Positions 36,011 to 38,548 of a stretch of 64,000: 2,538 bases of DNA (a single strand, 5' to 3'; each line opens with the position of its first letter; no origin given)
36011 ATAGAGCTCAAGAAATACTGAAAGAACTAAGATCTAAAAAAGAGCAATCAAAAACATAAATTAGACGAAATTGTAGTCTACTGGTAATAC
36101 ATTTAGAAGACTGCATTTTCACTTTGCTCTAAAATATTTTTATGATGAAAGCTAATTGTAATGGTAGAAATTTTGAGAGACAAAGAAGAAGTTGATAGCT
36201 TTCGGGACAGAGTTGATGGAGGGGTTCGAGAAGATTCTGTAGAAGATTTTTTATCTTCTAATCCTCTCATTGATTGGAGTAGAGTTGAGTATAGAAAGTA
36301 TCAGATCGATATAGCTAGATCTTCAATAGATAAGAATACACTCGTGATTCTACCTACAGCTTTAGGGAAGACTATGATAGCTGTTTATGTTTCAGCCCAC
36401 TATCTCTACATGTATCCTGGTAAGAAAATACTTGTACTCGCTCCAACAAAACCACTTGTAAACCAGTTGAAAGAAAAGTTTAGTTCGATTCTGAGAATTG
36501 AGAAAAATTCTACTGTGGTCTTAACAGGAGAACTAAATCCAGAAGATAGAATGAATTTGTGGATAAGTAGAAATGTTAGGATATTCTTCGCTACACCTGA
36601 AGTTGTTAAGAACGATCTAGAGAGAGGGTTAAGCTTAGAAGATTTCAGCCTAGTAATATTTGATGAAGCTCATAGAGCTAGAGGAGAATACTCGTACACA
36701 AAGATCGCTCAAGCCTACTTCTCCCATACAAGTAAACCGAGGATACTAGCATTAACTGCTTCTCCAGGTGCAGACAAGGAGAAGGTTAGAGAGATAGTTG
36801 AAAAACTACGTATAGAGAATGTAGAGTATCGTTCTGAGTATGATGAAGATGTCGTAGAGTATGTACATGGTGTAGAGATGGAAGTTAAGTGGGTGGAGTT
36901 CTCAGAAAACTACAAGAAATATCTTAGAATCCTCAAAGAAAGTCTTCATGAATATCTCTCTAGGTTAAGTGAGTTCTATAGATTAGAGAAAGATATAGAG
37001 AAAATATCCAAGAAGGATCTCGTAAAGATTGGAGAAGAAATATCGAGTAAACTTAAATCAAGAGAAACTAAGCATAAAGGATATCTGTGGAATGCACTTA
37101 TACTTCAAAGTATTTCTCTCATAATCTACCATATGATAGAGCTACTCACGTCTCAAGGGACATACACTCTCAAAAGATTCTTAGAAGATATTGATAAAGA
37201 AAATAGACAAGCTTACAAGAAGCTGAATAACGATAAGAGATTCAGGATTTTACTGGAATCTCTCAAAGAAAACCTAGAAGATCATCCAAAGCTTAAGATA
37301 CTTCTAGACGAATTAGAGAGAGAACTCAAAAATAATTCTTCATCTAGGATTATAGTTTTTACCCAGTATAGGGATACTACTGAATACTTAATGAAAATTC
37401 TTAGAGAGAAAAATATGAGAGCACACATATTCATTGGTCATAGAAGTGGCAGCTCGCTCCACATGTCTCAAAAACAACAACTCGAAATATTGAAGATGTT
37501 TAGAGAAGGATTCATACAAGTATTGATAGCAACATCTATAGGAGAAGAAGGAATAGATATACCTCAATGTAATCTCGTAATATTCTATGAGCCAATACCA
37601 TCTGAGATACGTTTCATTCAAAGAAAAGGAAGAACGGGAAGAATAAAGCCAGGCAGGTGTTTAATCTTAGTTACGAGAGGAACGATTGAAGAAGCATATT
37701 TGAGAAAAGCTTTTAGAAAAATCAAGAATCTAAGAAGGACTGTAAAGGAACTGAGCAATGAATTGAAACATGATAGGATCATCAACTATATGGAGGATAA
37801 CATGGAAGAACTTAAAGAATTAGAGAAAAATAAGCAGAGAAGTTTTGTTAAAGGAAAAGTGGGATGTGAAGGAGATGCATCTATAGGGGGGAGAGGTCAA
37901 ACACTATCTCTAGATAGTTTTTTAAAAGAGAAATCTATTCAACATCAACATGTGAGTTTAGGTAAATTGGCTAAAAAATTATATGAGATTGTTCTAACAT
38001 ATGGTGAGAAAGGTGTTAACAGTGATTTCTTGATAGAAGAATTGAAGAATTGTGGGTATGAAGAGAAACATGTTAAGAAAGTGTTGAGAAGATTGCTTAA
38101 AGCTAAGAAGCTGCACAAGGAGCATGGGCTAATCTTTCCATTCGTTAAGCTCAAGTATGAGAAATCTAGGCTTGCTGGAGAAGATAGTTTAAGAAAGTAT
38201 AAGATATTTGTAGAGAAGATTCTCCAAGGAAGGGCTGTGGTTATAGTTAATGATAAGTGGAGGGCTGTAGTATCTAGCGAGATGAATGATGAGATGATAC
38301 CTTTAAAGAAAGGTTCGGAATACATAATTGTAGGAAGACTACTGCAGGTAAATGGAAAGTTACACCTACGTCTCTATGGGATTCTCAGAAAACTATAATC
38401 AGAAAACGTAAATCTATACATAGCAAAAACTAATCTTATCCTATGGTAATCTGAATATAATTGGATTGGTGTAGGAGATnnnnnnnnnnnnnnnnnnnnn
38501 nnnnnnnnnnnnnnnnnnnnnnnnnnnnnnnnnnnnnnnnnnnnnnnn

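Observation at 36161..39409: Hef/FANCM-like DEAH helicase lacking a nuclease domain, followed by a small Hjc-like nuclease and a DUF99 (EndoV-like) protein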

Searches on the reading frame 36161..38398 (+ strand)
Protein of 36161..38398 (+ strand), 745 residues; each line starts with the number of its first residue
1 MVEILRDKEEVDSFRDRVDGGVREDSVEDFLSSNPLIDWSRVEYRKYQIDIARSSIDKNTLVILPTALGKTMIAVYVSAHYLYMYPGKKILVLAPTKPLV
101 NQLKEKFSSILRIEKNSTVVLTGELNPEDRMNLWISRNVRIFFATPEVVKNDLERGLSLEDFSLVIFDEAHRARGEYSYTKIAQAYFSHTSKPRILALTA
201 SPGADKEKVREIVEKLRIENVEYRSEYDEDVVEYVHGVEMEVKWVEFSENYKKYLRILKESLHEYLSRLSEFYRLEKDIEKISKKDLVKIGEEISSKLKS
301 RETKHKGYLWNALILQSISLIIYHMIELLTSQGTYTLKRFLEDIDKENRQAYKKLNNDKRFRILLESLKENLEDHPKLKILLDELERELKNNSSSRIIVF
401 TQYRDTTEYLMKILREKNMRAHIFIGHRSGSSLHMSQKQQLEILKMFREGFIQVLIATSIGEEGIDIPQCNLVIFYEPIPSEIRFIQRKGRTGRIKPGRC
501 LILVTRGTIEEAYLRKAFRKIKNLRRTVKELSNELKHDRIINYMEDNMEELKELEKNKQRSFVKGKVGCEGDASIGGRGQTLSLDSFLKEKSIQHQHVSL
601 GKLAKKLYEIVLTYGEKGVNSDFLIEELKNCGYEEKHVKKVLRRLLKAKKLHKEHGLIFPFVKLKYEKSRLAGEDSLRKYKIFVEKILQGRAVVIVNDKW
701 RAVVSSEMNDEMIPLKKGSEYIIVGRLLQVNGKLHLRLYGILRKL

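Call 3: search_protein_families(library=pfam, proteins=[window:36161-38398:+], max_evalue=0.1)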
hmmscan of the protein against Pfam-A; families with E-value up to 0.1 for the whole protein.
window:36161-38398:+ (745 aa): 11 families
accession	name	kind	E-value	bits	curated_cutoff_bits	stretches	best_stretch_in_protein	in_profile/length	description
PF00271.37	Helicase_C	-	4.2e-28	98.2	23.5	1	381-496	6-110/110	Helicase conserved C-terminal domain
PF00270.35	DEAD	-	6.5e-23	81.7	26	1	54-205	10-163/167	DEAD/DEAH box helicase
PF04851.21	ResIII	-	4.9e-22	79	22.5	1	43-202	3-162/164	Type III restriction enzyme, res subunit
PF21210.2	RNA_helicase_helical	-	2.6e-10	40.8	27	1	260-362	2-104/108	Putative ATP-dependent RNA helicase, helical bundle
PF22560.2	GMT-wHTH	-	0.00024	21.9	27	1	596-652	22-76/82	GMT-like wHTH domain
PF18766.7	SWI2_SNF2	-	0.00024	21.3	26.7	1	68-208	29-161/221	SWI2/SNF2 ATPase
PF22590.2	Cas3-like_C_2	-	0.0046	17.7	27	1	405-494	14-103/106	CRISPR-associated nuclease/helicase Cas3, C-terminal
PF09288.16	UBA_3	-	0.0074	16.5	20.4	0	624-652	12-39/55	Fungal ubiquitin-associated domain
PF13907.11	CHD1-like_C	-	0.027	15.3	28.3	1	247-310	7-74/96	Chromodomain-helicase-DNA-binding protein 1-like, C-terminal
PF13245.12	AAA_19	-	0.07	13.8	25.1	0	57-107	11-61/134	AAA domain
PF23255.1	DUF7070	-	0.086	13.1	27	0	629-645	15-31/49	Domain of unknown function (DUF7070)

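Call 4: search_protein_families(library=ncbifam, proteins=[window:36161-38398:+], max_evalue=0.1)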
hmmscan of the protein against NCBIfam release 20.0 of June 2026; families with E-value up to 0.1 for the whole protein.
window:36161-38398:+ (745 aa): 46 families (the best 25 are shown)
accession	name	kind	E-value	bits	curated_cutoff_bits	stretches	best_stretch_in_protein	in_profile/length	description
NF010337.0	PRK13766.1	equivalog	1.7e-164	549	610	1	33-563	6-537/781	Hef nuclease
NF008394.0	PRK11192.1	equivalog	2.9e-23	82.4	507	2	385-560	238-404/441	ATP-dependent RNA helicase SrmB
NF038317.1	DISARM_DrmD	equivalog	8.3e-20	70.7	610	1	356-560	482-681/1021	DISARM system SNF2-like helicase DrmD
NF053631.1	RNA_helic_CshA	equivalog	3e-16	59.3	646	2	382-559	225-391/434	degradosome RNA helicase CshA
NF008744.0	PRK11776.1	equivalog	3.3e-15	55.6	524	2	384-507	232-349/460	ATP-dependent RNA helicase DbpA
NF042964.1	phospholipD_antiphage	equivalog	2.1e-14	52.8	1100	2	292-559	582-856/895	phospholipase D-like domain-containing anti-phage protein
TIGR00643.1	recG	equivalog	3e-14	52.7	659.4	2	67-202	266-396/629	ATP-dependent DNA helicase RecG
TIGR01389.1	recQ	equivalog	3.1e-14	52.3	640.2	2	43-222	13-190/591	DNA helicase RecQ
NF002340.1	PRK01297.1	equivalog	6.5e-13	48.2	564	2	388-495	243-343/372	ATP-dependent RNA helicase RhlB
NF041062.1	DpdE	equivalog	1.8e-11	42.7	500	2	362-496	509-646/1048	protein DpdE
NF053711.1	RNA_heli_RhlE1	exception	2.1e-11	43.3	750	1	389-510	239-354/434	RNA helicase RhlE1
NF007882.0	PRK10590.1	equivalog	2.8e-11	43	743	1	392-505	243-350/456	ATP-dependent RNA helicase RhlE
TIGR04121.1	DEXH_lig_assoc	equivalog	9.9e-11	40.1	850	2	382-500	238-351/804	ligase-associated DNA damage response DEXH box helicase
NF053632.1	heli_RadD_YejH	equivalog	2.3e-10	39.4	720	1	57-202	22-151/573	DNA repair helicase RadD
NF008168.0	PRK10917.2-2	equivalog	2.7e-10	39.2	718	2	434-511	620-699/795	ATP-dependent DNA helicase RecG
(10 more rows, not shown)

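Call 5: search_solved_structures(query=window:36161-38398:+, max_evalue=0.001)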
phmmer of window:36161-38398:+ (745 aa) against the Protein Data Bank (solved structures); distinct sequences matched with E-value up to 0.001: 180 (the best 60 are shown).
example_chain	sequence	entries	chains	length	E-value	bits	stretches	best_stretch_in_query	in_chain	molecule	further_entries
1wp9_A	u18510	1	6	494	1.2e-104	354.5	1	43-522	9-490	ATP-dependent RNA helicase, putative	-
9el5_A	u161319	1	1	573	1e-68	235.8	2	44-344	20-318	Fanconi anemia group M protein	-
9lou_A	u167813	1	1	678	9.2e-35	123.5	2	370-507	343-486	ATP-dependent RNA helicase DHX58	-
9lov_A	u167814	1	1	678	9.2e-35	123.5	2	370-507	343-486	ATP-dependent RNA helicase DHX58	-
9tkv_A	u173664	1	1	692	2.5e-31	112.1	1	44-573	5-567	RNA helicase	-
4a2p_A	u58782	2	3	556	3.1e-31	111.9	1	44-511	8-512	RETINOIC ACID INDUCIBLE PROTEIN I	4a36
3tbk_A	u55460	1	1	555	3.9e-31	111.5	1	43-547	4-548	RIG-I Helicase Domain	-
4a2w_A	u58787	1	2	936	4.9e-31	111.2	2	41-215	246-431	RETINOIC ACID INDUCIBLE PROTEIN I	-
6gjz_A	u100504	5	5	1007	5.2e-31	111.1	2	357-562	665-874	Interferon-induced helicase C domain-containing protein 1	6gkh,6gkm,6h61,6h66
4a2q_A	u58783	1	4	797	5.2e-31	111.1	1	42-511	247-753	RETINOIC ACID INDUCIBLE PROTEIN I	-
9f3p_A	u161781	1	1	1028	5.6e-31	111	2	357-562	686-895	Interferon-induced helicase C domain-containing protein 1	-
9f0j_A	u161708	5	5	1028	5.6e-31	111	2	357-562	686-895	Interferon-induced helicase C domain-containing protein 1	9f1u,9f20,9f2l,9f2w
9tl1_A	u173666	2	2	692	6.3e-31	110.9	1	44-573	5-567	RNA helicase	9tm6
7nga_A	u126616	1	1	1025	6.4e-31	110.8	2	357-562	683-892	Interferon-induced helicase C domain-containing protein 1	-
7bkp_A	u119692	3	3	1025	8e-31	110.5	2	357-554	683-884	Interferon-induced helicase C domain-containing protein 1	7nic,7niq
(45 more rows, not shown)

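Call 8: find_encoding_contigs(protein=window:36161-38398:+, flank=10000, max_places=4)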
Protein window:36161-38398:+ (745 aa): 15 contigs read that carry it; 4 places shown.
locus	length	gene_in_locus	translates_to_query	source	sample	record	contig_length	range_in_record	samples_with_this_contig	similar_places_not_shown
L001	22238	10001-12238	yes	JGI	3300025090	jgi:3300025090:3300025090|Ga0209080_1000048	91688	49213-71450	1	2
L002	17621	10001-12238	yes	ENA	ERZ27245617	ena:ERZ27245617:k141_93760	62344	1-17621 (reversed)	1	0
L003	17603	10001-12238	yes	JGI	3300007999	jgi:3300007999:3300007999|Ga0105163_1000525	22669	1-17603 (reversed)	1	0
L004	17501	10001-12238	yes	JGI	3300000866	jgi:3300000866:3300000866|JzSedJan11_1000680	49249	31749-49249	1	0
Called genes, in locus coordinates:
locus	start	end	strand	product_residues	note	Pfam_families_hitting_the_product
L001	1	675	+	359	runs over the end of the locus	PF05559:DUF763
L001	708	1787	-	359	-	PF01658:Inos-1-P_synth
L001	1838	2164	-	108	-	PF03551:PadR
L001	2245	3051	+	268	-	PF13344:Hydrolase_6, PF00702:Hydrolase, PF13419:HAD_2 (weak), PF13242:Hydrolase_like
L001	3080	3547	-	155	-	PF12840:HTH_20 (weak), PF13412:HTH_24, PF25212:HVO_A0114 (weak), PF01022:HTH_5 (weak), PF01047:MarR (weak), PF01978:TrmB (weak), PF13404:HTH_AsnC-type, PF01037:AsnC_trans_reg, +6 more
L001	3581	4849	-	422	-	PF13562:NTP_transf_4, PF25084:LbH_EIF2B (faint), PF00132:Hexapep (faint), PF25087:GMPPB_C (weak)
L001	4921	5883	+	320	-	PF00850:Hist_deacetyl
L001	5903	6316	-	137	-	PF00011:HSP20, PF18201:PIH1_CS (faint)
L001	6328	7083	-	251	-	PF09754:PAC2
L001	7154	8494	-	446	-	PF00390:malic, PF03949:Malic_M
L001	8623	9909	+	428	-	PF00368:HMG-CoA_red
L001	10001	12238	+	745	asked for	PF00270:DEAD, PF04851:ResIII, PF21210:RNA_helicase_helical, PF00271:Helicase_C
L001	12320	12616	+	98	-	PF01870:Hjc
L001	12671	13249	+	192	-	PF01949:Endo_dU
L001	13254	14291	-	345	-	PF00483:NTP_transferase, PF01128:IspD (weak), PF12804:NTP_transf_3, PF25084:LbH_EIF2B (weak), PF25087:GMPPB_C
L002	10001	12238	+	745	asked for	PF00270:DEAD, PF04851:ResIII, PF21210:RNA_helicase_helical, PF00271:Helicase_C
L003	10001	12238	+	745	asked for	PF00270:DEAD, PF04851:ResIII, PF21210:RNA_helicase_helical, PF00271:Helicase_C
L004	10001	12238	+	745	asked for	PF00270:DEAD, PF04851:ResIII, PF21210:RNA_helicase_helical, PF00271:Helicase_C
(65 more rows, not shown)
